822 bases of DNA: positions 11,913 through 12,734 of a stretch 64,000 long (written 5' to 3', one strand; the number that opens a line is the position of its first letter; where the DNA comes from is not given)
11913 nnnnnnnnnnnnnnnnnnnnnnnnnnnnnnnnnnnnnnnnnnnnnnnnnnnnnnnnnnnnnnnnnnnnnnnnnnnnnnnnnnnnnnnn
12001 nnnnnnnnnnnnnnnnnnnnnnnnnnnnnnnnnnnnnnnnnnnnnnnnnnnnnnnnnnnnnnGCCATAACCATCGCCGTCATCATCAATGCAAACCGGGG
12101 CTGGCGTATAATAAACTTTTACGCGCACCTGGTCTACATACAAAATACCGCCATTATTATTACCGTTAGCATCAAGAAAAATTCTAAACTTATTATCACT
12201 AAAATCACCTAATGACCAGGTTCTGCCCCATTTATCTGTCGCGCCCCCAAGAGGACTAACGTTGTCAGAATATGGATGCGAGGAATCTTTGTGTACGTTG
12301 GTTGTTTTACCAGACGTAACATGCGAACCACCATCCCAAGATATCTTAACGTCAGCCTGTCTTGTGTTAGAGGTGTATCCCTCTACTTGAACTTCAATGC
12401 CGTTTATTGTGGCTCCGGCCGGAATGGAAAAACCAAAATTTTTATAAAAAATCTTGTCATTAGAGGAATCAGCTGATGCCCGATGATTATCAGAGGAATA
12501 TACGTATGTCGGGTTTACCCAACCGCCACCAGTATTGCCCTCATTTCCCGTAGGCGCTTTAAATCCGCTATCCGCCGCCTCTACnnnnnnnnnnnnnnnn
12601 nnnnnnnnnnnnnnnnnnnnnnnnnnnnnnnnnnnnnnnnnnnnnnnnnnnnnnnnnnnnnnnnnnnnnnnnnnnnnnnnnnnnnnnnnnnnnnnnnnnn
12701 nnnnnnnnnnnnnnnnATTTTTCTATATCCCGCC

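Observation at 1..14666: Adhesin island: four same-strand sortase-type surface proteins built from eukaryote-like ECM modules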

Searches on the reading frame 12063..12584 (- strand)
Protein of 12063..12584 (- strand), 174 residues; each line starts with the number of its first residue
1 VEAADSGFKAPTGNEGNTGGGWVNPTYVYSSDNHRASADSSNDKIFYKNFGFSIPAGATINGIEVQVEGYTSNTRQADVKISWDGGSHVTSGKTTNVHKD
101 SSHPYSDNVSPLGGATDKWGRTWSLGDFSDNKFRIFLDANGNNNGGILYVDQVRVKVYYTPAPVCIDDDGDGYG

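Call 50: find_homologous_proteins(query=window:12063-12584:-, max_evalue=0.001)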
Query seq(174 aa) (174 aa): 47 proteins with E <= 0.001 among 123 candidates.
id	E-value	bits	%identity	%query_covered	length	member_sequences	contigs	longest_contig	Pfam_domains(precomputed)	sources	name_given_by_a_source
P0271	8.7e-27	113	44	92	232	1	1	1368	-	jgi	-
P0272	1.0e-24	106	44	90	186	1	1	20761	-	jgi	jgi:hypothetical protein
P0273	3.4e-24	104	42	90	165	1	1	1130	-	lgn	-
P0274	1.4e-23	102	39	91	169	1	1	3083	-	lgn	-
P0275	1.0e-22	99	41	98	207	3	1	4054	-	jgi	-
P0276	4.4e-22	97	41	93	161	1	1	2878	-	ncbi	ncbi:MAG: hypothetical protein WC554_18110, partial [Clostridia bacterium]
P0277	1.1e-20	93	40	94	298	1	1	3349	-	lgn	-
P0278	2.4e-20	91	40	91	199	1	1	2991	-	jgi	-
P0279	1.1e-19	89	41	91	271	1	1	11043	-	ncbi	-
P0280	4.3e-19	87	41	91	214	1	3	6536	-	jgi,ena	-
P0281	1.0e-18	86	38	93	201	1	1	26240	-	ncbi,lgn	-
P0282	1.6e-18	86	38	91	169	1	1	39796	-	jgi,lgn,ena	-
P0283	1.8e-18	85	39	91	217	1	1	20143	-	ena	-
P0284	2.5e-18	85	38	90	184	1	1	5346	-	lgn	-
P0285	7.9e-18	83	38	90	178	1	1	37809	-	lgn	-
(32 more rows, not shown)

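Call 54: search_protein_families(library=phrogs, proteins=[window:12096-12584:-, P0272, P0281, P0282, P0285], max_evalue=0.01)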
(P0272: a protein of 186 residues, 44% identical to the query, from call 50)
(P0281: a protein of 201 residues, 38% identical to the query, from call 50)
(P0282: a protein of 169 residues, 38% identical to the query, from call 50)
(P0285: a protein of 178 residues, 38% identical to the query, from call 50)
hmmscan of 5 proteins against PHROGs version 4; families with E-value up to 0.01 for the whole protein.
window:12096-12584:- (163 aa): 0 families

P0272 (186 aa): 0 families

P0281 (201 aa): 0 families

P0282 (169 aa): 0 families

P0285 (178 aa): 0 families

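Call 55: find_encoding_contigs(protein=P0282, flank=8000, max_places=2)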
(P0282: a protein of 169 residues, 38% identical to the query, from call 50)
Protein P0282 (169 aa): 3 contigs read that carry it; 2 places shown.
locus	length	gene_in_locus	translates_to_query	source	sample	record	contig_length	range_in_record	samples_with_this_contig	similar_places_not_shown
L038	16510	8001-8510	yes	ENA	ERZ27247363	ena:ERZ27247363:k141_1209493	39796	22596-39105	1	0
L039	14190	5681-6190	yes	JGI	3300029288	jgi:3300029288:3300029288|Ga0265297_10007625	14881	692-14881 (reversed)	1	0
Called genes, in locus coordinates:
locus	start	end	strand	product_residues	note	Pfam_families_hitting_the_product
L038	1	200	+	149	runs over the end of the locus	-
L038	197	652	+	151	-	-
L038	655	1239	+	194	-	-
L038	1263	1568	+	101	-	-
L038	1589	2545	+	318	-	PF07603:Lcl_C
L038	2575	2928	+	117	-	PF22296:bAvd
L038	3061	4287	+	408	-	PF00078:RVT_1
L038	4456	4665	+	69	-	-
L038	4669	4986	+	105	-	-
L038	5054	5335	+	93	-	-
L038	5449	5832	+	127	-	PF02945:Endonuclease_7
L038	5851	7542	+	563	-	-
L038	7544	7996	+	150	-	-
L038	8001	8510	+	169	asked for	-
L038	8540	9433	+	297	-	PF24175:SU10_adaptor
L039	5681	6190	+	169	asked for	-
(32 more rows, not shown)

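Call 58: find_encoding_contigs(protein=P0281, flank=7000, max_places=1)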
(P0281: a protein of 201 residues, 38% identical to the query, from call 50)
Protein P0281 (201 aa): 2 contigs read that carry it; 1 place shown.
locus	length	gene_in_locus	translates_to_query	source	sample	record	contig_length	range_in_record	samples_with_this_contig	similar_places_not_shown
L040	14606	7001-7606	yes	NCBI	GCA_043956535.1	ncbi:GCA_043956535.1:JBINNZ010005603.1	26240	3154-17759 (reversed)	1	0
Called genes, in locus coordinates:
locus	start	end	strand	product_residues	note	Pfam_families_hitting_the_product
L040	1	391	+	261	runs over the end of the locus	-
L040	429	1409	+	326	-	-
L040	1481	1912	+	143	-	-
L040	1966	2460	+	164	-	-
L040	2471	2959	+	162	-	-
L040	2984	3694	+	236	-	-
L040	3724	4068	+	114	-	-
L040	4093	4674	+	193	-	-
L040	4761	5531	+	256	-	PF03452:Anp1 (weak)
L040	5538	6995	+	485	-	-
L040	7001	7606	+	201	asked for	-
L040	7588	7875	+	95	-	-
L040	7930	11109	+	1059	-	-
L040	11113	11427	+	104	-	-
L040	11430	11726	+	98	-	-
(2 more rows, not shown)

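Call 59: predict_structure(alignment_id=A1)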
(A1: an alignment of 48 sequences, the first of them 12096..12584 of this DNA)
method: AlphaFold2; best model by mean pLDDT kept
length: 163 residues; sequences in the alignment: 48
mean_pLDDT: 92.6   pTM: 0.89
mean pLDDT of the five models: 92.6, 92.5, 92.0, 91.7, 91.6
residues with pLDDT >= 90: 129; 70-90: 28; 50-70: 6; < 50: 0
segments of 3 or more residues with pLDDT < 50: none
pLDDT, mean of each block of 10 residues (from residue 1): 93 81 94 95 95 97 97 92 97 87 81 98 97 96 83 98 94
secondary structure, 60 per line:
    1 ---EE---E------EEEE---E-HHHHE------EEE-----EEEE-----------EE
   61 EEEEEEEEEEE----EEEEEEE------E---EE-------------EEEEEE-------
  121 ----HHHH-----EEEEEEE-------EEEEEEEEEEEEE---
elements in order: E16-19 H25-28 E36-38 E44-47 E59-71 E76-82 E108-113 H125-128 E134-140 E148-160

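Call 62: fold_search(model_id=the predicted structure, library=pdb)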
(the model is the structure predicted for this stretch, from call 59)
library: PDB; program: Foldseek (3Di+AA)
matches with E <= 10: 1742; with E <= 0.001: 19
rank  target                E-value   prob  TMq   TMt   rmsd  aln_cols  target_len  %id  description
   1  2jda_B                1.1e-04  1.00  0.42  0.47   6.0       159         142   12  Structure of a pectin binding carbohydrate binding module determined in an monoclinic crystal form. (released 2007-01-16)
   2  7d29                  2.9e-04  1.00  0.44  0.52   5.5       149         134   15  CBM32 of AlyQ (released 2020-12-30)
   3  7d2a_A                3.1e-04  1.00  0.44  0.54   5.5       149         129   15  CBM32 of AlyQ in complex with 4,5-unsaturated mannuronic acid (released 2020-12-30)
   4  7t7y                  3.2e-04  1.00  0.52  0.54   6.5       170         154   14  The crystal structure of family 8 carbohydrate-binding module from Dictyostelium discoideum complexed with iodine atoms (released 2022-04-20)
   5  8yzo                  3.2e-04  1.00  0.47  0.19  10.3       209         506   11  Crystal structural analysis of PaL mutant L297M (released 2024-04-17)
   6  5xnr                  3.4e-04  1.00  0.56  0.27   5.4       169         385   13  Truncated AlyQ with CBM32 and alginate lyase domains (released 2018-06-13)
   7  7ay3                  3.4e-04  1.00  0.41  0.51   7.1       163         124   13  Crystal structure of the CBM36-1 domain of a multidomain xylanase from the hindgut metagenome of Trinervitermes trinervo (released 2020-11-18)
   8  8yzn                  4.2e-04  1.00  0.47  0.19  10.3       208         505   12  Crystal structural analysis of PaL (released 2024-04-17)
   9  4xup_E                4.9e-04  1.00  0.43  0.44   9.1       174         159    6  Structure of the N-terminal CBM22-1-CBM22-2 tandem domain from Paenibacillus barcinonensis Xyn10C (released 2015-06-03)
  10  2xom_A                5.5e-04  1.00  0.41  0.45   6.9       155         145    9  Atomic resolution structure of TmCBM61 in complex with beta-1,4- galactotriose (released 2010-09-08)
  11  1w0n                  5.8e-04  1.00  0.41  0.53   7.6       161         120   14  Structure of uncomplexed Carbohydrate Binding Domain CBM36 (released 2004-10-27)
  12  2waa                  6.5e-04  1.00  0.43  0.24   7.1       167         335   10  Structure of a family two carbohydrate esterase from Cellvibrio japonicus (released 2009-03-24)
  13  9buv                  6.5e-04  1.00  0.38  0.13  10.7       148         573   11  Crystal structure of Cry1Fa R226Q (released 2024-05-29)
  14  7kwc                  6.8e-04  1.00  0.41  0.30   8.3       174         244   12  Surface glycan-binding protein B (truncated) from Bacteroides thetaiotaomicron (released 2021-02-17)
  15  4xup_C                7.6e-04  1.00  0.43  0.43   8.9       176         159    6  Structure of the N-terminal CBM22-1-CBM22-2 tandem domain from Paenibacillus barcinonensis Xyn10C (released 2015-06-03)
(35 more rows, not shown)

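Call 68: fold_search(model_id=the predicted structure, library=viral)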
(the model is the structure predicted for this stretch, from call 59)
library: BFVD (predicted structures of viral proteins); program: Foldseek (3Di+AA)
matches with E <= 10: 1877; with E <= 0.001: 58
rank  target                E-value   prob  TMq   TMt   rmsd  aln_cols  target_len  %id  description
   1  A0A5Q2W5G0            1.2e-10  1.00  0.75  0.10   4.1       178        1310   26  (no name in the UniProt tables at hand)
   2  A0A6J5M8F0            4.1e-08  1.00  0.66  0.55   6.3       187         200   18  Uncharacterized protein [uncultured Caudovirales phage]
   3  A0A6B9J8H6            1.3e-07  1.00  0.71  0.14   3.8       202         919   20  (no name in the UniProt tables at hand)
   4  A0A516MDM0            7.2e-07  1.00  0.67  0.61   5.4       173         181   16  (no name in the UniProt tables at hand)
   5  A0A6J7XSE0            1.4e-06  1.00  0.71  0.67   4.3       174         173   13  Uncharacterized protein [uncultured Caudovirales phage]
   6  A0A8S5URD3            1.6e-06  1.00  0.58  0.44   6.0       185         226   14  Uncharacterized protein [Siphoviridae sp. ctg6c78]
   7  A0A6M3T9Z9            2.0e-06  1.00  0.68  0.23   4.9       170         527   18  Uncharacterized protein [Sphingomonas phage Kharn]
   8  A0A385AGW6            3.8e-06  1.00  0.70  0.12   4.2       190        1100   19  Tail protein [Methanobacterium virus Drs3]
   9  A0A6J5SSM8            4.4e-06  1.00  0.58  0.22   6.0       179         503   11  Uncharacterized protein [uncultured Caudovirales phage]
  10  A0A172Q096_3          4.6e-05  1.00  0.52  0.09   6.1       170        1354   12  F5/8 type C domain-containing protein [Acinetobacter phage vB_AbaM_ME3]
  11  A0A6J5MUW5            6.4e-05  1.00  0.47  0.09  11.7       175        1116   12  Uncharacterized protein [uncultured Caudovirales phage]
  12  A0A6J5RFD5            7.5e-05  1.00  0.43  0.16   7.5       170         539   12  Baseplate protein J-like [uncultured Caudovirales phage]
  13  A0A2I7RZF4            1.3e-04  1.00  0.46  0.11   7.4       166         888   17  Uncharacterized protein [Vibrio phage 1.261.O._10N.286.51.A7]
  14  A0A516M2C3            1.4e-04  1.00  0.42  0.19   7.7       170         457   10  (no name in the UniProt tables at hand)
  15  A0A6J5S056            1.7e-04  1.00  0.48  0.10   6.8       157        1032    9  Peptidase S74 domain-containing protein [uncultured Caudovirales phage]
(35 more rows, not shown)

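Call 78: search_dna_similar(query=window:12096-12584:-, collection=phages, mode=protein, max_evalue=0.001, max_rows=20)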
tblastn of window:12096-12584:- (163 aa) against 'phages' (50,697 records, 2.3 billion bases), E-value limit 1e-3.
Records with a match: 3; places in all: 3; records where one place covers at least 80% of the query: 1.
Best place of each record, by identity: <60% 3.
By first word of the organism name: Caudoviricetes 2; Methanobacterium 1.
By host as written in the record: - 2; Methanothermobacter thermautotrophicus 1.
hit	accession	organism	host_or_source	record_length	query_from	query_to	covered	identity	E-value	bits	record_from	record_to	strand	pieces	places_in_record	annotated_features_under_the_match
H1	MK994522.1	Methanobacterium virus PhiF1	Methanothermobacter thermautotrophicus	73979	1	159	98%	29.5%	7e-8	56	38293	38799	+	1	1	hypothetical protein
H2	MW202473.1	Caudoviricetes sp.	Manatee Spring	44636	38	160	75%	33.1%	1e-5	49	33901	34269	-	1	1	tail tubular protein a tubular protein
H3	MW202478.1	Caudoviricetes sp.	Manatee Spring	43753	42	159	72%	29.0%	7e-4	44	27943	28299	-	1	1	tail tubular protein A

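Call 79: get_annotated_region(hit=H1, flank=5000)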
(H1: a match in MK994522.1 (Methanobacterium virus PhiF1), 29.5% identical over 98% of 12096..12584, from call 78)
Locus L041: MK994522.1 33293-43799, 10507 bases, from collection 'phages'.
description: Methanobacterium virus PhiF1, complete genome.
organism: Methanobacterium virus PhiF1 (NCBI taxid 2609788)
taxonomy: Viruses
host: Methanothermobacter thermautotrophicus; source: -; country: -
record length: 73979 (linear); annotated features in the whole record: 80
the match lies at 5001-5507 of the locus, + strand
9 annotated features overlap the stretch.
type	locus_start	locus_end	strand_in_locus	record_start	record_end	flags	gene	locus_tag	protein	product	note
CDS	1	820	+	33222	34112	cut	-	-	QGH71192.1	hypothetical protein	ORF36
CDS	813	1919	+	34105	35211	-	-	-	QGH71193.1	baseplate J family protein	ORF37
CDS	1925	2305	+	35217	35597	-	-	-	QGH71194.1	hypothetical protein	ORF38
CDS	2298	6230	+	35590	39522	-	-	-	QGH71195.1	hypothetical protein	ORF39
CDS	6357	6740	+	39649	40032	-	-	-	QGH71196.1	hypothetical protein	ORF40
CDS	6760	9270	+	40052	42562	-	-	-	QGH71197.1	hypothetical protein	ORF41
CDS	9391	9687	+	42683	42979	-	-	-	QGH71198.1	hypothetical protein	ORF42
CDS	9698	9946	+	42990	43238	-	-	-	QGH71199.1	hypothetical protein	ORF43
CDS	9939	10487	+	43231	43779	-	-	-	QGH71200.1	hypothetical protein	ORF44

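Call 80: get_annotated_region(hit=H2, flank=4000)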
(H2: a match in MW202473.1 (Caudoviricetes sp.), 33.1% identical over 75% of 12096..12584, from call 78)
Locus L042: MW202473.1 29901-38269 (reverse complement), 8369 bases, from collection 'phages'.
description: Podoviridae sp. isolate ctype202, complete genome.
organism: Caudoviricetes sp. (NCBI taxid 2832643)
taxonomy: Viruses; Duplodnaviria; Heunggongvirae; Uroviricota; Caudoviricetes
host: -; source: Manatee Spring; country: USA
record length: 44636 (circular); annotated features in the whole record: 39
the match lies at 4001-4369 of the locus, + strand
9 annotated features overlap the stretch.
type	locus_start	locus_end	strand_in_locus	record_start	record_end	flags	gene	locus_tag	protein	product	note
CDS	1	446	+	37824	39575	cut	-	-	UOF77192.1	head to tail connecting protein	-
CDS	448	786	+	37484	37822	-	-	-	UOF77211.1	hypothetical protein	-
CDS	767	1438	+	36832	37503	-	-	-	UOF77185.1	putative protease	-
CDS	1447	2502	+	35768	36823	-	-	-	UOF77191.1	major capsid protein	-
CDS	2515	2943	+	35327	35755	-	-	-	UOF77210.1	major capsid protein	-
CDS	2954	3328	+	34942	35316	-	-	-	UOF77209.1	hypothetical protein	-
CDS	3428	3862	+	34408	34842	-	-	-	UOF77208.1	hypothetical protein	-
CDS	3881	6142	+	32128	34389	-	-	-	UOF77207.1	tail tubular protein a tubular protein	-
CDS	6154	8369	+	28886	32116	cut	-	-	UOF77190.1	phage stabilization protein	-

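Call 86: find_related_loci(query=A4, collection=viral_contigs, flank=3000)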
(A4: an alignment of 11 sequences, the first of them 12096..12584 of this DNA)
Query A4 (163 aa) in viral_contigs; peptide patterns used: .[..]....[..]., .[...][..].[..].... (x = any residue, [..] = any of these).
174 stretches matched a pattern; 92 encode a relative of the query (tblastn E <= 1e-3); the best 80 are kept; 80 distinct loci.
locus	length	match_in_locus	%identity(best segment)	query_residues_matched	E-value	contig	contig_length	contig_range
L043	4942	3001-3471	42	1-162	1e-31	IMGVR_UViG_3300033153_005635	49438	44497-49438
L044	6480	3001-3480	44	4-160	2e-31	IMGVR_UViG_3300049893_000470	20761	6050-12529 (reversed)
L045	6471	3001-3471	42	1-160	2e-28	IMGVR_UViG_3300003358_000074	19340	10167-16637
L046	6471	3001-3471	42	1-160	2e-28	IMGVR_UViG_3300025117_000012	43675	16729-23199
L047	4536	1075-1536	41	4-160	2e-26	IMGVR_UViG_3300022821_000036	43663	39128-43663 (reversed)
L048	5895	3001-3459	38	4-162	7e-26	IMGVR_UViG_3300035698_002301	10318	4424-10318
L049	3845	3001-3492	37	4-160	6e-25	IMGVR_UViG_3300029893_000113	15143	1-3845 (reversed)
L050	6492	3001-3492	37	4-160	6e-25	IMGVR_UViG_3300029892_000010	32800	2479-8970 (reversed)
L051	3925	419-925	38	4-162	2e-22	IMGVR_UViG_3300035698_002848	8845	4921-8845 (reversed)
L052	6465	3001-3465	36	4-159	9e-22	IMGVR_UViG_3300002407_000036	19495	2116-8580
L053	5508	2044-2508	36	4-159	9e-22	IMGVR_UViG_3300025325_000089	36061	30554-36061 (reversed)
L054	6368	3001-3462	36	1-160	1e-21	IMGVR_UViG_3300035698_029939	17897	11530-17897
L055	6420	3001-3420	41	22-160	3e-20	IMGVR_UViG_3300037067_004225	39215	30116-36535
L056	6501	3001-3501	32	5-162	2e-19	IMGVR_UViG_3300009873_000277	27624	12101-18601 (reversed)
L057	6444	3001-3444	36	21-160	1e-18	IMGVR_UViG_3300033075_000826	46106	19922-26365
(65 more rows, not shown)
